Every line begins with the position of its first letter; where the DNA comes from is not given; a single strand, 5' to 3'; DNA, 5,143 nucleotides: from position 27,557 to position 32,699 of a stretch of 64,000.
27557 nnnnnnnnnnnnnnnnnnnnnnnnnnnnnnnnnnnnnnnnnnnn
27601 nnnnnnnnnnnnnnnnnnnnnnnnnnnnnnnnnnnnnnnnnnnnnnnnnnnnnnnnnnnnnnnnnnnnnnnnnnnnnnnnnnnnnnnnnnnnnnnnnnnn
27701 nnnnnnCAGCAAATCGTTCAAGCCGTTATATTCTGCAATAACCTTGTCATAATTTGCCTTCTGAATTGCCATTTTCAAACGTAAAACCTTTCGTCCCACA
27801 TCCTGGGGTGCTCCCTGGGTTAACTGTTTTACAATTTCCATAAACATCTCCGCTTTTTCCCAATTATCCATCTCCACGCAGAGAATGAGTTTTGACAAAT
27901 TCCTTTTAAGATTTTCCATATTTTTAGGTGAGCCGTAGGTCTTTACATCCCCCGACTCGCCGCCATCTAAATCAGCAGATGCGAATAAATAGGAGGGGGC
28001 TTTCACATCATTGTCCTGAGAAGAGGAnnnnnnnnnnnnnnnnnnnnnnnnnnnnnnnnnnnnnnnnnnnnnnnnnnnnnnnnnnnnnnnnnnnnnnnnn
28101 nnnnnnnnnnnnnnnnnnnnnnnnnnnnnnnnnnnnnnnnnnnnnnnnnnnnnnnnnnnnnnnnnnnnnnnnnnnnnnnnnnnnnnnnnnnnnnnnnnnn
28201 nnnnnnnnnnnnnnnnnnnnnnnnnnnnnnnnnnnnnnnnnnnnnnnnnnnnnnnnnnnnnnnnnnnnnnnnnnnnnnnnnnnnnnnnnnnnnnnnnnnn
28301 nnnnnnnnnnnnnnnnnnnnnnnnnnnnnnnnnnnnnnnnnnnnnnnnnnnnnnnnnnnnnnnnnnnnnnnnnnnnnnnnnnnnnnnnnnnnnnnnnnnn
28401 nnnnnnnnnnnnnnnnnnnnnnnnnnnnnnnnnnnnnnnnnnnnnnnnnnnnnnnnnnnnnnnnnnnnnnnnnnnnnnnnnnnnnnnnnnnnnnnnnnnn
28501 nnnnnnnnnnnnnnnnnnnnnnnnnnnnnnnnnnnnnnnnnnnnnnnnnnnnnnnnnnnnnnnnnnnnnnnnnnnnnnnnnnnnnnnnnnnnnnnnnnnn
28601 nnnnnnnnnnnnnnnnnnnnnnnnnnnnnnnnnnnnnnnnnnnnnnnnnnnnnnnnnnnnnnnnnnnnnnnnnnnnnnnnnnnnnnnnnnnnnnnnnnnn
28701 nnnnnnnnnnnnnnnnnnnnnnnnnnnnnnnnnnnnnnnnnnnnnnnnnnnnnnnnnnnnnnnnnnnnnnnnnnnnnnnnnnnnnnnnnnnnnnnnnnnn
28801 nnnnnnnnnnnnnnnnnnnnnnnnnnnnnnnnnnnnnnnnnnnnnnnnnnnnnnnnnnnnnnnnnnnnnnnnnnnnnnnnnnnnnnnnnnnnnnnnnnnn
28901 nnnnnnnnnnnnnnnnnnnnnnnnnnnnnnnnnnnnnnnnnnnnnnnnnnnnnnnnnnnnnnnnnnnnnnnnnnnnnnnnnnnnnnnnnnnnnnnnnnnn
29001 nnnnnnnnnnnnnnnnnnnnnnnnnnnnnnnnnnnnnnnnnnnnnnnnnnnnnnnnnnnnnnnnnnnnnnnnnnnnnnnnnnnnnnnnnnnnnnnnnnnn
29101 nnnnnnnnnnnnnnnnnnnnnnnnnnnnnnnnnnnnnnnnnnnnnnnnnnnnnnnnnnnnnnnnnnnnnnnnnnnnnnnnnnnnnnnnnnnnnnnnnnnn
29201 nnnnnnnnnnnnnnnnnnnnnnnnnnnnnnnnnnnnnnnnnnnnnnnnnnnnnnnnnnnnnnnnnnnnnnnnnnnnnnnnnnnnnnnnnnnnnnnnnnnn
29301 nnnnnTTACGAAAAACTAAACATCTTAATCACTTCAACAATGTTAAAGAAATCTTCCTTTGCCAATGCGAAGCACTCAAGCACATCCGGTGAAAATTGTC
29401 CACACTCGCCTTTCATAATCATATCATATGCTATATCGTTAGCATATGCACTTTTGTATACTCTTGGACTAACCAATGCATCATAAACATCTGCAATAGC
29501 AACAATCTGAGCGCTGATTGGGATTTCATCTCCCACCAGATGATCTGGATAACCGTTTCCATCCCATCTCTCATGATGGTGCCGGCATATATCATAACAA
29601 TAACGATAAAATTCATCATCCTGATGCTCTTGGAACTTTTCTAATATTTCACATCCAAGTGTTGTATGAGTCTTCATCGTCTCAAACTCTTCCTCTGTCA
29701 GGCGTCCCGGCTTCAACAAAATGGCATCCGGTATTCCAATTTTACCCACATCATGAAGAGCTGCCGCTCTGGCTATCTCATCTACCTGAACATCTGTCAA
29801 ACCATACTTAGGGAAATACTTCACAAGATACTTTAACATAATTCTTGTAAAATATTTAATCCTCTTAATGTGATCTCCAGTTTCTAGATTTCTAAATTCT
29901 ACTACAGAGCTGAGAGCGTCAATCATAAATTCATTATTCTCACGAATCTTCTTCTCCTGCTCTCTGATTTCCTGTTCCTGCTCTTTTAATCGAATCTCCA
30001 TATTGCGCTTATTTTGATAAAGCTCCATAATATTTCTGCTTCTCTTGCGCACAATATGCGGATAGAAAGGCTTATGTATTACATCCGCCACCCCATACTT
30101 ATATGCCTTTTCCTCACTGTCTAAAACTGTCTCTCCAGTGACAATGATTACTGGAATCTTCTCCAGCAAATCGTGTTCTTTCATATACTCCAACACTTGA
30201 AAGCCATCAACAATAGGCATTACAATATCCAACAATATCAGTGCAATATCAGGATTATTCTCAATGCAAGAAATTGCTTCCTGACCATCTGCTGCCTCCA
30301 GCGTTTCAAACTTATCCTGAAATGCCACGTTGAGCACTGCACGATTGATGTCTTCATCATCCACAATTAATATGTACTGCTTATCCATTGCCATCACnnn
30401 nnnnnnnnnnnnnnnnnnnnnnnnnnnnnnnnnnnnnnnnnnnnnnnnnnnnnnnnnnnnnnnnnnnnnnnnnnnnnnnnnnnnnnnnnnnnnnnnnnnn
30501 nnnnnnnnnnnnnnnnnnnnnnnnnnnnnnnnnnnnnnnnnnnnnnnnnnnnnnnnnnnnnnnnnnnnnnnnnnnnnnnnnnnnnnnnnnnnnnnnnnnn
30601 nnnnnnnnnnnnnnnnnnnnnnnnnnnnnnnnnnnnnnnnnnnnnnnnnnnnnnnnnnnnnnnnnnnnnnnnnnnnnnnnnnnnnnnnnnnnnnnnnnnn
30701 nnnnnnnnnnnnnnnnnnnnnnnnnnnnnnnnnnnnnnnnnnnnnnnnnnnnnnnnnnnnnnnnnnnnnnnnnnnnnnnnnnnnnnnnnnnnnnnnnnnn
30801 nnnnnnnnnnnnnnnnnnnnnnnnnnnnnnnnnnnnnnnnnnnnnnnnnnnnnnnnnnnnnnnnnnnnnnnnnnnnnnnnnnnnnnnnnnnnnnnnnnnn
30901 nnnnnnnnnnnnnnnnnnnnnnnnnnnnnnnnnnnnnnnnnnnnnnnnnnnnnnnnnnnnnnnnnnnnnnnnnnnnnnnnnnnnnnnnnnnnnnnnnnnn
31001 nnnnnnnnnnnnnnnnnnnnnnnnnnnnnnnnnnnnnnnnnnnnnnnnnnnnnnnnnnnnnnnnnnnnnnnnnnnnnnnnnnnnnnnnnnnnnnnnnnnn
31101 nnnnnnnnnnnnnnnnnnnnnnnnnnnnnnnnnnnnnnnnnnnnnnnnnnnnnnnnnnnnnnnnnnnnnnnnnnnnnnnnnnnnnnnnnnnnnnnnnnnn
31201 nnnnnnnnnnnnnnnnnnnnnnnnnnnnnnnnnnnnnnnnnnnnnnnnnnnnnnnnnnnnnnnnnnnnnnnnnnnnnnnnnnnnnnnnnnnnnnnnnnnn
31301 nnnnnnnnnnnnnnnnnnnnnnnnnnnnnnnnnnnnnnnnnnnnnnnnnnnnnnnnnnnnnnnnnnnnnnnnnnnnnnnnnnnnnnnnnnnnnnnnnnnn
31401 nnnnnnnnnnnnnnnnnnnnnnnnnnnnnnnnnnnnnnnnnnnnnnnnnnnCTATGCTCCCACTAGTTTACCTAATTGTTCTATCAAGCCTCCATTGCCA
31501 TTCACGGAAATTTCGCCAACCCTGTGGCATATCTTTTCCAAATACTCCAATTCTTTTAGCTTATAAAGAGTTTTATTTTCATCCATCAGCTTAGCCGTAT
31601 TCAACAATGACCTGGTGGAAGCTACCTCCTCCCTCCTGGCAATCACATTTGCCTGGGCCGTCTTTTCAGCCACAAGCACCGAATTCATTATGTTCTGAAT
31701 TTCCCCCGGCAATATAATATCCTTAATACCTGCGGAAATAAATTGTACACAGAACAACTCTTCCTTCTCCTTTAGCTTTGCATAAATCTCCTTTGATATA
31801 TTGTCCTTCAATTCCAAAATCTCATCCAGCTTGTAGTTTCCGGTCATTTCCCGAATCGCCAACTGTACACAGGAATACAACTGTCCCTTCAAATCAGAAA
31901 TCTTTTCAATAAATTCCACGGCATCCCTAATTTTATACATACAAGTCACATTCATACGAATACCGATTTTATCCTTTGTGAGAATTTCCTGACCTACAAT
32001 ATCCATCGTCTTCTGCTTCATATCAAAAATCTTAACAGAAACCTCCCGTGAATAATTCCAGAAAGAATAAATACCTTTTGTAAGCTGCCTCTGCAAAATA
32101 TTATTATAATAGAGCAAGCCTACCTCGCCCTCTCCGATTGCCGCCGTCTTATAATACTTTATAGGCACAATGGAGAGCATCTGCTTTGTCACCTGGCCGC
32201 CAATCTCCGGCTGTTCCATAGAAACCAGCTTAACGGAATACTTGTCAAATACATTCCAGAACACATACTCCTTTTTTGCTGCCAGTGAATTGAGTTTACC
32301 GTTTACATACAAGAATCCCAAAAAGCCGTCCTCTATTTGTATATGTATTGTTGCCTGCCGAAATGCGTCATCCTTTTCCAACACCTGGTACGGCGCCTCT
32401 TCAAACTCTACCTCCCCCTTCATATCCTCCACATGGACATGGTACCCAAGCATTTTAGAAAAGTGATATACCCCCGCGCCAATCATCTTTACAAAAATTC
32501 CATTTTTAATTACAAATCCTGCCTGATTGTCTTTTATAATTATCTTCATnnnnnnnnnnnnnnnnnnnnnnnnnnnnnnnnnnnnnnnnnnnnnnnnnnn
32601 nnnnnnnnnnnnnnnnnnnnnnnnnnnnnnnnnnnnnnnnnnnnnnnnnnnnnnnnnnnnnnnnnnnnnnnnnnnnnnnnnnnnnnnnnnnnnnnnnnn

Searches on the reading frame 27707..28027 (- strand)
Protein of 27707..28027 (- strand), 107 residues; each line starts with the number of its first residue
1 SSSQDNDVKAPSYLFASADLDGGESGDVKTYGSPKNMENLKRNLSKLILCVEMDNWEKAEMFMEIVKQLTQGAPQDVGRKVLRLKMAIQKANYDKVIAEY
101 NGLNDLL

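Call 72: predict_structure(protein=window:27707-28027:-)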
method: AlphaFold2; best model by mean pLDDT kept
length: 107 residues; sequences in the alignment: 1
mean_pLDDT: 81.8   pTM: 0.64
mean pLDDT of the five models: 81.8, 79.4, 79.2, 72.8, 43.4
residues with pLDDT >= 90: 63; 70-90: 16; 50-70: 13; < 50: 15
segments of 3 or more residues with pLDDT < 50: 14-16, 18-25
pLDDT, mean of each block of 10 residues (from residue 1): 58 49 49 85 95 96 94 91 96 97 92
secondary structure, 60 per line:
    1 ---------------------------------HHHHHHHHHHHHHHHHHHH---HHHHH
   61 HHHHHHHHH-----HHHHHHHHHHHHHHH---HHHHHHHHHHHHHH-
elements in order: H34-52 H56-69 H75-89 H93-106

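Call 74: fold_search(model_id=the predicted structure, library=pdb)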
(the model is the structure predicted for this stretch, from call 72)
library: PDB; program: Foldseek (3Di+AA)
matches with E <= 10: 449; with E <= 0.001: 0
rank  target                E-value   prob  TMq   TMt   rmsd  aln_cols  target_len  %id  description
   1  1wn0_C                1.2e-01  1.00  0.64  0.51   2.8        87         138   17  Crystal Structure of Histidine-containing Phosphotransfer Protein, ZmHP2, from maize (released 2005-01-25)
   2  8iwh_Q                1.6e-01  1.00  0.58  0.42   3.8       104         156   15  Structure and characteristics of a photosystem II supercomplex containing monomeric LHCX and dimeric FCPII antennae fr (released 2023-10-25)
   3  3ls0                  1.6e-01  0.66  0.30  0.29   6.9       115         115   16  Crystal Structure of Cyanobacterial PsbQ from Synechocystis sp. PCC 6803 (released 2010-03-31)
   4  1yvi_A                1.7e-01  1.00  0.58  0.45   1.9        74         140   12  X-RAY STRUCTURE OF PUTATIVE HISTIDINE-CONTAINING PHOSPHOTRANSFER PROTEIN FROM RICE, AK104879 (released 2005-02-22)
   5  8tow_Q                1.7e-01  0.77  0.30  0.28   7.1       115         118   16  Structure of a mutated photosystem II complex reveals perturbation of the oxygen-evolving complex (released 2024-06-19)
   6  2xle                  1.8e-01  1.00  0.56  0.48   3.3       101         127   11  Cytochrome c prime from Alcaligenes xylosoxidans: Ferrous R124K variant with bound NO (released 2010-11-10)
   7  9i4t_Q                1.9e-01  0.90  0.41  0.32   9.9       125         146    9  Photosystem II from Arabidopsis thaliana (released 2026-03-25)
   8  3ls1_A                1.9e-01  0.60  0.29  0.25   8.1       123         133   14  Crystal Structure of Cyanobacterial PsbQ from Synechocystis sp. PCC 6803 complexed with Zn2+ (released 2010-03-31)
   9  2xlv                  2.0e-01  1.00  0.56  0.48   4.1       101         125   11  Cytochrome c prime from Alcaligenes xylosoxidans: Ferrous R124F variant with bound NO (released 2010-11-10)
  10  1vyk                  2.0e-01  0.99  0.48  0.40   4.6        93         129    9  CRYSTAL STRUCTURE OF PSBQ PROTEIN OF PHOTOSYSTEM II FROM HIGHER PLANTS (released 2005-05-26)
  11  1nze                  2.0e-01  0.99  0.44  0.43   5.0        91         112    9  Crystal structure of PsbQ polypeptide of photosystem II from higher plants (released 2003-08-26)
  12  2yl1                  2.2e-01  1.00  0.55  0.47   3.6       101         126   11  CYTOCHROME C PRIME FROM ALCALIGENES XYLOSOXIDANS: CARBON MONOOXIDE BOUND L16A VARIANT AT 1.03 A RESOLUTION - Restraint r (released 2011-10-05)
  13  7n8o_Q                2.2e-01  0.69  0.33  0.31   7.0       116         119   16  High-resolution structure of photosystem II from the mesophilic cyanobacterium, Synechocystis sp. PCC 6803 (released 2021-12-29)
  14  4d4x                  2.4e-01  1.00  0.55  0.48   3.8       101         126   11  Nitrosyl complex of the D121I variant of cytochrome c prime from Alcaligenes xylosoxidans (released 2015-09-09)
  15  3us6                  2.5e-01  1.00  0.58  0.43   1.8        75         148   15  Crystal Structure of Histidine-containing Phosphotransfer Protein MtHPt1 from Medicago truncatula (released 2012-01-18)
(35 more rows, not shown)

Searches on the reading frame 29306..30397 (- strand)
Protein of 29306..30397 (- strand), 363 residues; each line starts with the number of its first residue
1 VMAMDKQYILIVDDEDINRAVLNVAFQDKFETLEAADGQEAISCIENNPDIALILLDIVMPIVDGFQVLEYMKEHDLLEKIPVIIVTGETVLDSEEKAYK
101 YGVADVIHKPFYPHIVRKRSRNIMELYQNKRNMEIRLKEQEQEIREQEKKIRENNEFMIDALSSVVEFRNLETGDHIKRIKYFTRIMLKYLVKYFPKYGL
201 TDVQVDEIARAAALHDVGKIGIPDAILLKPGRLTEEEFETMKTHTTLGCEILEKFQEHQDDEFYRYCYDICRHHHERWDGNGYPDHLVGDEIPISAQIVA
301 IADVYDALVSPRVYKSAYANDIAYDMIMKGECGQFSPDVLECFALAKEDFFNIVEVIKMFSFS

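Call 3: search_protein_families(library=pfam, proteins=[window:29306-30397:-], max_evalue=0.01)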
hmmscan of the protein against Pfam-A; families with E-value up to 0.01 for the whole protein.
window:29306-30397:- (363 aa): 3 families
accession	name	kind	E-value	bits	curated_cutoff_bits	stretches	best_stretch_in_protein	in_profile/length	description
PF13487.12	HD_5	-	3.5e-28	98.9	27.2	1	184-330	18-161/170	HD domain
PF00072.30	Response_reg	-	3.1e-21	76.1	30.2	1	9-114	1-104/111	Response regulator receiver domain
PF01966.28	HD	-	9.1e-20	71.5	22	1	187-307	8-115/116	HD domain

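Call 7: search_solved_structures(query=window:29306-30397:-, show_alignments=3, max_evalue=0.00001)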
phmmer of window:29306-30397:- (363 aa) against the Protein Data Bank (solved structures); distinct sequences matched with E-value up to 0.00001: 145 (the best 60 are shown).
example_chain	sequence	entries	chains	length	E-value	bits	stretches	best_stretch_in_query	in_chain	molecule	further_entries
4r8z_A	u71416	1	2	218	5.9e-36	127.5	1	150-352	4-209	Cyclic di-GMP phosphodiesterase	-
4mcw_A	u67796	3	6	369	1.1e-35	126.6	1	149-353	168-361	Metal dependent phosphohydrolase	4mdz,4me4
5z7c_A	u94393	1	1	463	1e-25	93.8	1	156-344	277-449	3'3'-cGAMP-specific phosphodiesterase 3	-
9rbz_A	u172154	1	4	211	6.8e-19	71.4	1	177-344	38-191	HD domain/sensory box protein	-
9rc0_A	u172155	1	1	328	1.9e-18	69.9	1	176-344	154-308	HD domain/sensory box protein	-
6azr_B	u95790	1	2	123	2.3e-15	59.8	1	7-115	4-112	Chemotaxis regulator-transmits chemoreceptor signals to flagelllar motor components CheY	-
4ja2_A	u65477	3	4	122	2.6e-15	59.6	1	5-115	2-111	Response regulator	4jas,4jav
3dge_C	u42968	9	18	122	3.2e-15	59.3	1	8-115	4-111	Response regulator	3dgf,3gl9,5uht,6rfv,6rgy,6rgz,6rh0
12aw_A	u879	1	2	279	1.9e-14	56.7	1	2-148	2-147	HYBRID TWO-COMPONENT SYSTEM PROTEIN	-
9lbr_A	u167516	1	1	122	2.2e-14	56.5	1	8-115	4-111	Response regulator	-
6rh1_C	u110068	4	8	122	3.8e-14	55.8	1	8-115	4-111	Response regulator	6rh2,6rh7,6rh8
3t6k_A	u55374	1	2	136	1.9e-13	53.4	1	6-124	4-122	Response regulator receiver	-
3luf_A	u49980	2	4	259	4.6e-13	52.2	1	8-126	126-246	Two-component system response regulator/GGDEF domain protein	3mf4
9xzo_A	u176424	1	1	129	1.5e-12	50.5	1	9-126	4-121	De novo protein M1X0B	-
1m5t_A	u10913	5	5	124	1.7e-12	50.3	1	8-112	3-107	cell division response regulator DivK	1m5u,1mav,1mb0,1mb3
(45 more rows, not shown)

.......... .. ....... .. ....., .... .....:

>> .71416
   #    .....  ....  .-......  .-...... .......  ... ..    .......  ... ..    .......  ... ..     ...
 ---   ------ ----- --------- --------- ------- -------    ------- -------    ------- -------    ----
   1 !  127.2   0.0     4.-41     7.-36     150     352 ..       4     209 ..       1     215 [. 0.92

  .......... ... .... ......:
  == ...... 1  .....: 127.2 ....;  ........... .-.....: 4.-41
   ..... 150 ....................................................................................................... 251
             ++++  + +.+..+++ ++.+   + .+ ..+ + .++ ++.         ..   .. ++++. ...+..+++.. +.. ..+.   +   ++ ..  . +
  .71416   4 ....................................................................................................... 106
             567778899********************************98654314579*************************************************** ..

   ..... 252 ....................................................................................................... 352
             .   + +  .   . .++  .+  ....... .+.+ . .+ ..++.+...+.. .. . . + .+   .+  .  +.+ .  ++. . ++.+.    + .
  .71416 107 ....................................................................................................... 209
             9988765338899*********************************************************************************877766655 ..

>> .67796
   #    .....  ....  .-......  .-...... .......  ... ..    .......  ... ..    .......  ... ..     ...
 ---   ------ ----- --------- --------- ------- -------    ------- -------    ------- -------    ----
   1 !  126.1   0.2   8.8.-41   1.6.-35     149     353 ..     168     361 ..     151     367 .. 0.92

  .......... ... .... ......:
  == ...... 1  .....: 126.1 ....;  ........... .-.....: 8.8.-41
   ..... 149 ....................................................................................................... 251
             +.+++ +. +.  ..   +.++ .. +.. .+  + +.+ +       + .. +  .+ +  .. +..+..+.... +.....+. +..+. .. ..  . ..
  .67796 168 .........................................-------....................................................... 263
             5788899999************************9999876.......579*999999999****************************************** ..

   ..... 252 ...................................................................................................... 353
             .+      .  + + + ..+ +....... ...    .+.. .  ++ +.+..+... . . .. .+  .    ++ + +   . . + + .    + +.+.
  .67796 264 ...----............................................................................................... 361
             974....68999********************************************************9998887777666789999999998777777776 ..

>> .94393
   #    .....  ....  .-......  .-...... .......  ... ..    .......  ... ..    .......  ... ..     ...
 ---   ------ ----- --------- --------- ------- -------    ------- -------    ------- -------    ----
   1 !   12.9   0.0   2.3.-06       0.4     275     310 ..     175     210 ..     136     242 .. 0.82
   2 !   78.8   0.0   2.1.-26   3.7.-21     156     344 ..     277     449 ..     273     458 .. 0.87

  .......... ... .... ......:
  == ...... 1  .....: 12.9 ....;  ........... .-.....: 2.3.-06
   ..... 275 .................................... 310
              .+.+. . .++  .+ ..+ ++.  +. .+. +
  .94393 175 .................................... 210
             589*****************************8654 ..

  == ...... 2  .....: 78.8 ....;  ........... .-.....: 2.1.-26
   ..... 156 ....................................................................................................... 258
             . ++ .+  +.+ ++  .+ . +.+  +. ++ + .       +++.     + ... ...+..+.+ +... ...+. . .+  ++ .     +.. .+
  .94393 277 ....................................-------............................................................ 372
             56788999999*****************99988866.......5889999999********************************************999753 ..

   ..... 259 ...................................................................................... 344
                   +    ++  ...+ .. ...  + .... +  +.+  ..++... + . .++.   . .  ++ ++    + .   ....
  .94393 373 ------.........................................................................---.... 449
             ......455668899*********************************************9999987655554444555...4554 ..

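Call 41: search_protein_families(library=ncbifam, proteins=[window:29306-30397:-], max_evalue=0.001)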
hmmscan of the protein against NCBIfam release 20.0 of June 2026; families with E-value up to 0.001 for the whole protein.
window:29306-30397:- (363 aa): 83 families (the best 25 are shown)
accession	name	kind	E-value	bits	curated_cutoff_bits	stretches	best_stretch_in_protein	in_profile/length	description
NF053512.1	nitric_RR_NosR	exception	4.4e-43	147.9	400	2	136-345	148-352/422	response regulator c-di-GMP phosphodiesterase, NosR family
NF007135.0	PRK09581.1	equivalog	2e-18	66.5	474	1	8-156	4-151/457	PleD family two-component system response regulator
TIGR02154.1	PhoB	equivalog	2.7e-17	62.8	296.2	1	7-172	3-164/226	phosphate regulon transcriptional regulator PhoB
NF041880.1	EPS_EpsF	equivalog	1.1e-15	57.1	900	1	32-190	22-176/492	response regulator EpsF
NF007969.0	PRK10693.1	equivalog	1.2e-15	57.4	329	1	6-156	7-151/337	two-component system response regulator RssB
NF008469.0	PRK11361.1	equivalog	1.3e-15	57.1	714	1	6-163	4-157/461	acetoacetate metabolism transcriptional regulator AtoC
NF008318.0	PRK11107.1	equivalog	4.5e-15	54.8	890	1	8-148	669-805/920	two-component sensor histidine kinase BarA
NF045944.1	ResRegRpaBCyano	equivalog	2.1e-14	53.5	330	1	10-144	1-138/229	response regulator transcription factor RpaB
NF050064.1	BlResRespRegCbrR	equivalog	3e-14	52.8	600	1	21-135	139-252/415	bile resistance response regulator CbrR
NF053854.1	RespRegPhoBBctds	equivalog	3.7e-14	52.6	270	1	9-152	1-141/225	two-component system response regulator PhoB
NF033120.0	vanR_FM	exception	5.4e-13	49.1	460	1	5-151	2-149/231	vancomycin resistance response regulator transcription factor, VanR-F/VanR-M family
TIGR02875.1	spore_0_A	equivalog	5.7e-13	48.7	200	1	8-183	4-171/262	sporulation transcription factor Spo0A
NF045717.1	DVU0259_DivK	exception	5.9e-13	49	160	1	7-116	3-108/117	DVU0259 family response regulator domain-containing protein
NF008099.0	PRK10841.1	equivalog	7.4e-13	47.2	920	1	5-119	823-935/949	two-component system sensor histidine kinase RcsC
NF033117.2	vanR_ACDEGLN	exception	7.5e-13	48.6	350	1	9-143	1-132/226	VanR-ABDEGLN family response regulator transcription factor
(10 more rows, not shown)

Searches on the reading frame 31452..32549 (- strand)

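Call 31: search_protein_families(library=pfam, proteins=[window:31452-32549:-], max_evalue=0.001)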
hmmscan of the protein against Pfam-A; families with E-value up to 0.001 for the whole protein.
window:31452-32549:- (365 aa): 1 family
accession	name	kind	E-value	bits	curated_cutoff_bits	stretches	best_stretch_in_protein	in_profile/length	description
PF01145.31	Band_7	-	1.9e-25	90.4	23.6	1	138-308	3-175/176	SPFH domain / Band 7 family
